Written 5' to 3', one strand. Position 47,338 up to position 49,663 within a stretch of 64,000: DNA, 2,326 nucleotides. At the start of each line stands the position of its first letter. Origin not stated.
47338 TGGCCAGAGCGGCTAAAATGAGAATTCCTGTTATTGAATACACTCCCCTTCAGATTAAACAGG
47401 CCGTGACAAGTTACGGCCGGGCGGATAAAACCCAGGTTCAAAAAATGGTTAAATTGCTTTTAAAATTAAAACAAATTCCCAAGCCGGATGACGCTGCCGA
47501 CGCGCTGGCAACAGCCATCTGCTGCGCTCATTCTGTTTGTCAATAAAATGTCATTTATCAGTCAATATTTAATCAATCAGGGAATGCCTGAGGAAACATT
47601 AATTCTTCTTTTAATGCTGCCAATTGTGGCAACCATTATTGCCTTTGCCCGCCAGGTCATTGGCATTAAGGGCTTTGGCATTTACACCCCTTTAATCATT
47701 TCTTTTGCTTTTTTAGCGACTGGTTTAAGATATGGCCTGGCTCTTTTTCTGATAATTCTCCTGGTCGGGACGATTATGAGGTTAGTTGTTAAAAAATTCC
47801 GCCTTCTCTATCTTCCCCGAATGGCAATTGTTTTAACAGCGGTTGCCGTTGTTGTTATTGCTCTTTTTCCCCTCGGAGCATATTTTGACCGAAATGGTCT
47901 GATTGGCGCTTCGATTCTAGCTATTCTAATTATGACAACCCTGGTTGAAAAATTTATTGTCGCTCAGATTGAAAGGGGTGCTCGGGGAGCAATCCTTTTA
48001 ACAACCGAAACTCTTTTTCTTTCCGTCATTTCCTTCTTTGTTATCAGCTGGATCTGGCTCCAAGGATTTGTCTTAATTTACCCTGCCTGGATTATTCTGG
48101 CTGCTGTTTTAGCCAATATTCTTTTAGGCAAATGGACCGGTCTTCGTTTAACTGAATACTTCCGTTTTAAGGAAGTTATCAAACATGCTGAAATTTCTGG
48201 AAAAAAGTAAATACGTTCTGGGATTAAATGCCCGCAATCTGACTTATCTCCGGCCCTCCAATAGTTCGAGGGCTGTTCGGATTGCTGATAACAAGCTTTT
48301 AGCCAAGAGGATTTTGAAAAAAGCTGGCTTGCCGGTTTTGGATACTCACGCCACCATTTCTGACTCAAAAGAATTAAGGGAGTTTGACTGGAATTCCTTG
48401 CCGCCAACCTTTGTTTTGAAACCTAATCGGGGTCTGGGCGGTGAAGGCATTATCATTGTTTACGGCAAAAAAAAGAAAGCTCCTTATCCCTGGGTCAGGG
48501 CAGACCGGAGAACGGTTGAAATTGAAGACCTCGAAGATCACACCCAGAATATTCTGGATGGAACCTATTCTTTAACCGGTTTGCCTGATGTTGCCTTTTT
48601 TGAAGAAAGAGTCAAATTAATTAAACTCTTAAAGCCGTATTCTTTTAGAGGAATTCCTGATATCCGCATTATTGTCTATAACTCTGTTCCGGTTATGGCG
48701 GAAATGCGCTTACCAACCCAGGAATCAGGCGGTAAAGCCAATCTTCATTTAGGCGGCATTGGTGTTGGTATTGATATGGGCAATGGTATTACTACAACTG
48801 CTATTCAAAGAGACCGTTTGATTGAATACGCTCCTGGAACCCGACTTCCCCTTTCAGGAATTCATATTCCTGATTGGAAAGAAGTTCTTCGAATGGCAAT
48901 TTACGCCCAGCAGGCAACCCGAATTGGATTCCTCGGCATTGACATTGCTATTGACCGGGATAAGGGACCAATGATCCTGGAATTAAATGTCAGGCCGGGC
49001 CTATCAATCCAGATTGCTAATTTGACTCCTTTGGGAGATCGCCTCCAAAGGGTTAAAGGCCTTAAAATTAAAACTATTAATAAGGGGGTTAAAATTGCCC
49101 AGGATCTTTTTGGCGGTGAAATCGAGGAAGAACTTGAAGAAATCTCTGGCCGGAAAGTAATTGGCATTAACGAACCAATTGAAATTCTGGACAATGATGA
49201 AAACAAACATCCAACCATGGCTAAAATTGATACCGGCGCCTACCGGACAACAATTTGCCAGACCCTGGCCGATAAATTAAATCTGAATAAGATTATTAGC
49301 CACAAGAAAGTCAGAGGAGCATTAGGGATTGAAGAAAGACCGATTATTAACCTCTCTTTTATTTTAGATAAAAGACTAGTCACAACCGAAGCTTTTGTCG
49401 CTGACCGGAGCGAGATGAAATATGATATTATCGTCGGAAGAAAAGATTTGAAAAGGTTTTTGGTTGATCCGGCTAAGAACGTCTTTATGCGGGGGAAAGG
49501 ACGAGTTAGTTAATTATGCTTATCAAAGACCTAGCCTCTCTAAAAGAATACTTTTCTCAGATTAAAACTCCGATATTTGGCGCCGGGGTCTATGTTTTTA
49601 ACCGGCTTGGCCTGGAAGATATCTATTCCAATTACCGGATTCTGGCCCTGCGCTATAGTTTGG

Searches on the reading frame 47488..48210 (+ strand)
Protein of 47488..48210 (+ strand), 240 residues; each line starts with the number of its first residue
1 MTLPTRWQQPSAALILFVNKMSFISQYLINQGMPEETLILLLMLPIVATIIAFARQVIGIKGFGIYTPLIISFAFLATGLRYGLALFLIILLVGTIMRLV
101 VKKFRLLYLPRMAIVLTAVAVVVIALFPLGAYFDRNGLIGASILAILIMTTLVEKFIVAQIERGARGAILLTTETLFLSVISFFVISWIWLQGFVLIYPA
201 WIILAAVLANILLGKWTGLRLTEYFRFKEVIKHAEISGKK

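Call 3: search_protein_families(library=pfam, proteins=[window:47488-48210:+], max_evalue=0.01)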
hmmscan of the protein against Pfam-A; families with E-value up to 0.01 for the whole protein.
window:47488-48210:+ (240 aa): 1 family
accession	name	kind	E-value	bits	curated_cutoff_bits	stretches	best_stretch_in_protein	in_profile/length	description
PF14402.11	7TM_transglut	-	1.5e-28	100.4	25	1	38-230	56-247/248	7 transmembrane helices usually fused to an inactive transglutaminase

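Call 4: search_protein_families(library=ncbifam, proteins=[window:47488-48210:+], max_evalue=0.01)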
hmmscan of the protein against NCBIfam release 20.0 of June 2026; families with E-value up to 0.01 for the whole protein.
window:47488-48210:+ (240 aa): 1 family
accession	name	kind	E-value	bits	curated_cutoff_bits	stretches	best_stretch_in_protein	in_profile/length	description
NF052267.1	inact_TG_RloB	exception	3e-25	88.9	900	1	36-232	312-507/508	osmotic stress tolerance membrane protein RloB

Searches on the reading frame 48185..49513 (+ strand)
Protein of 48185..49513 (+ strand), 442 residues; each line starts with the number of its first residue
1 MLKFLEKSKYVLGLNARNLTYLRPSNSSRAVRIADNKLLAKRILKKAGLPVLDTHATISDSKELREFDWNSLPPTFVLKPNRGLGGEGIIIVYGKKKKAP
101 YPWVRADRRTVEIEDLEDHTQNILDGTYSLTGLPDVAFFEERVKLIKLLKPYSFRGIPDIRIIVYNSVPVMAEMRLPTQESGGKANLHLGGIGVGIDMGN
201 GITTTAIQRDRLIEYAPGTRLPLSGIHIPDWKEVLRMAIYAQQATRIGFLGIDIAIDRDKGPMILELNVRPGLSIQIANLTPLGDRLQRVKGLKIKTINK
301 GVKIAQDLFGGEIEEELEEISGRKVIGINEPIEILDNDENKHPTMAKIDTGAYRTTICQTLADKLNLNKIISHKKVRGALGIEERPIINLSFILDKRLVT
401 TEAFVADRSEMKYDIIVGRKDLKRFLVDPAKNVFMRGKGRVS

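Call 3: search_protein_families(library=pfam, proteins=[window:48185-49513:+], max_evalue=0.01)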
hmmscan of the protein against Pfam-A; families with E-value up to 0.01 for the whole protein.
window:48185-49513:+ (442 aa): 7 families
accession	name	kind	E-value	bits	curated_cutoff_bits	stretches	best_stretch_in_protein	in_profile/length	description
PF14397.11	ATPgrasp_ST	-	2e-62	211.4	31.4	1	17-291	2-277/278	Sugar-transfer associated ATP-grasp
PF05618.17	Zn_protease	-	2.2e-07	31.3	27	1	368-432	64-132/138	Putative ATP-dependent zinc protease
PF08443.16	RimK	-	2.7e-07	30.8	21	1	233-274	130-170/188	RimK-like ATP-grasp domain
PF14398.11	ATPgrasp_YheCD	-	2.8e-06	27.2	26.8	1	241-275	197-231/255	YheC/D like ATP-grasp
PF02655.19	ATP-grasp_3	-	3.5e-05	24.4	23.2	0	34-98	1-56/160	ATP-grasp domain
PF13975.11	gag-asp_proteas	-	0.00047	21.1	28.2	1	340-392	6-60/92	gag-polyprotein putative aspartyl protease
PF13650.11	Asp_protease_2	-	0.003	18.7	24.3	1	340-381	6-49/90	Aspartyl protease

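Call 4: search_protein_families(library=ncbifam, proteins=[window:48185-49513:+], max_evalue=0.01)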
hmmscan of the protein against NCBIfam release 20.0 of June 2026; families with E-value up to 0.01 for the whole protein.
window:48185-49513:+ (442 aa): 19 families
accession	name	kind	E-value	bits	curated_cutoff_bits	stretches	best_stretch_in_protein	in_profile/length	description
TIGR02291.1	rimK_rel_E_lig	hypoth_equivalog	2e-76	257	314.2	1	8-294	9-294/317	alpha-L-glutamate ligase-like protein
TIGR00768.1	rimK_fam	subfamily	1.8e-12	47.2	143.4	1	18-96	69-145/276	RimK family alpha-L-glutamate ligase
NF040720.1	MptN_Meth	equivalog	9.4e-10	38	350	1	26-98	91-160/291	tetrahydromethanopterin:alpha-L-glutamate ligase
NF052264.1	retropep_RloA3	equivalog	1.1e-07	31.7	210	1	369-425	88-144/159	retropepsin-like aspartic peptidase RloA3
NF052262.1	retropep_RloA1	exception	1.1e-06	28.3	280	1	384-432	112-162/178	retropepsin-like aspartic peptidase RloA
TIGR02068.2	cya_phycin_syn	equivalog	1.4e-05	23.3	850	1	26-100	203-275/862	cyanophycin synthetase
NF052263.1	retropep_RloA2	exception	2.6e-05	23.8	250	1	381-431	109-161/170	retropepsin-like aspartic peptidase RloA2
NF006406.0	PRK08654.1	equivalog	4.1e-05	22.3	739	1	6-96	87-175/499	acetyl-CoA carboxylase biotin carboxylase subunit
TIGR00877.1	purD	equivalog_domain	9.5e-05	21.4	288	1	28-96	96-163/425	phosphoribosylamine--glycine ligase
NF002378.0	PRK01372.1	subfamily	0.00046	19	243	0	30-96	94-157/305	D-alanine--D-alanine ligase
NF010623.0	PRK14016.1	subfamily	0.00047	18.4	877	1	27-99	205-275/871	cyanophycin synthetase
TIGR03103.1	trio_acet_GNAT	equivalog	0.00048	18.8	569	0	27-91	288-349/547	N-acetylglutaminylglutamine synthetase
TIGR02144.1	LysX_arch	equivalog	0.00053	19.2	275.6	0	232-270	215-253/281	lysine biosynthesis protein LysX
NF053643.1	Ddl_archaea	equivalog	0.002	17.1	500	0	27-96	97-162/367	putative pseudomurein biosynthesis ATP-grasp protein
NF003573.0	PRK05246.1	equivalog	0.003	16.4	272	0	26-95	114-176/316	glutathione synthase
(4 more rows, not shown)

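Call 37: search_solved_structures(query=window:48185-49513:+, max_evalue=0.01)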
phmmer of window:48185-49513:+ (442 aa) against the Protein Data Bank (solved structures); distinct sequences matched with E-value up to 0.01: 3.
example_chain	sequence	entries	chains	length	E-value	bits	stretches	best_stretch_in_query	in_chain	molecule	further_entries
9g59_A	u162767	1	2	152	0.0011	21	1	382-432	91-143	Putative ATP-dependent zinc protease domain-containing protein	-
2i1a_A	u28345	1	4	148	0.0052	18.8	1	331-433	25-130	DNA damage-inducible protein DDI1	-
4z2z_A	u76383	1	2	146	0.0056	18.7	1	331-433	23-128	DNA damage-inducible protein 1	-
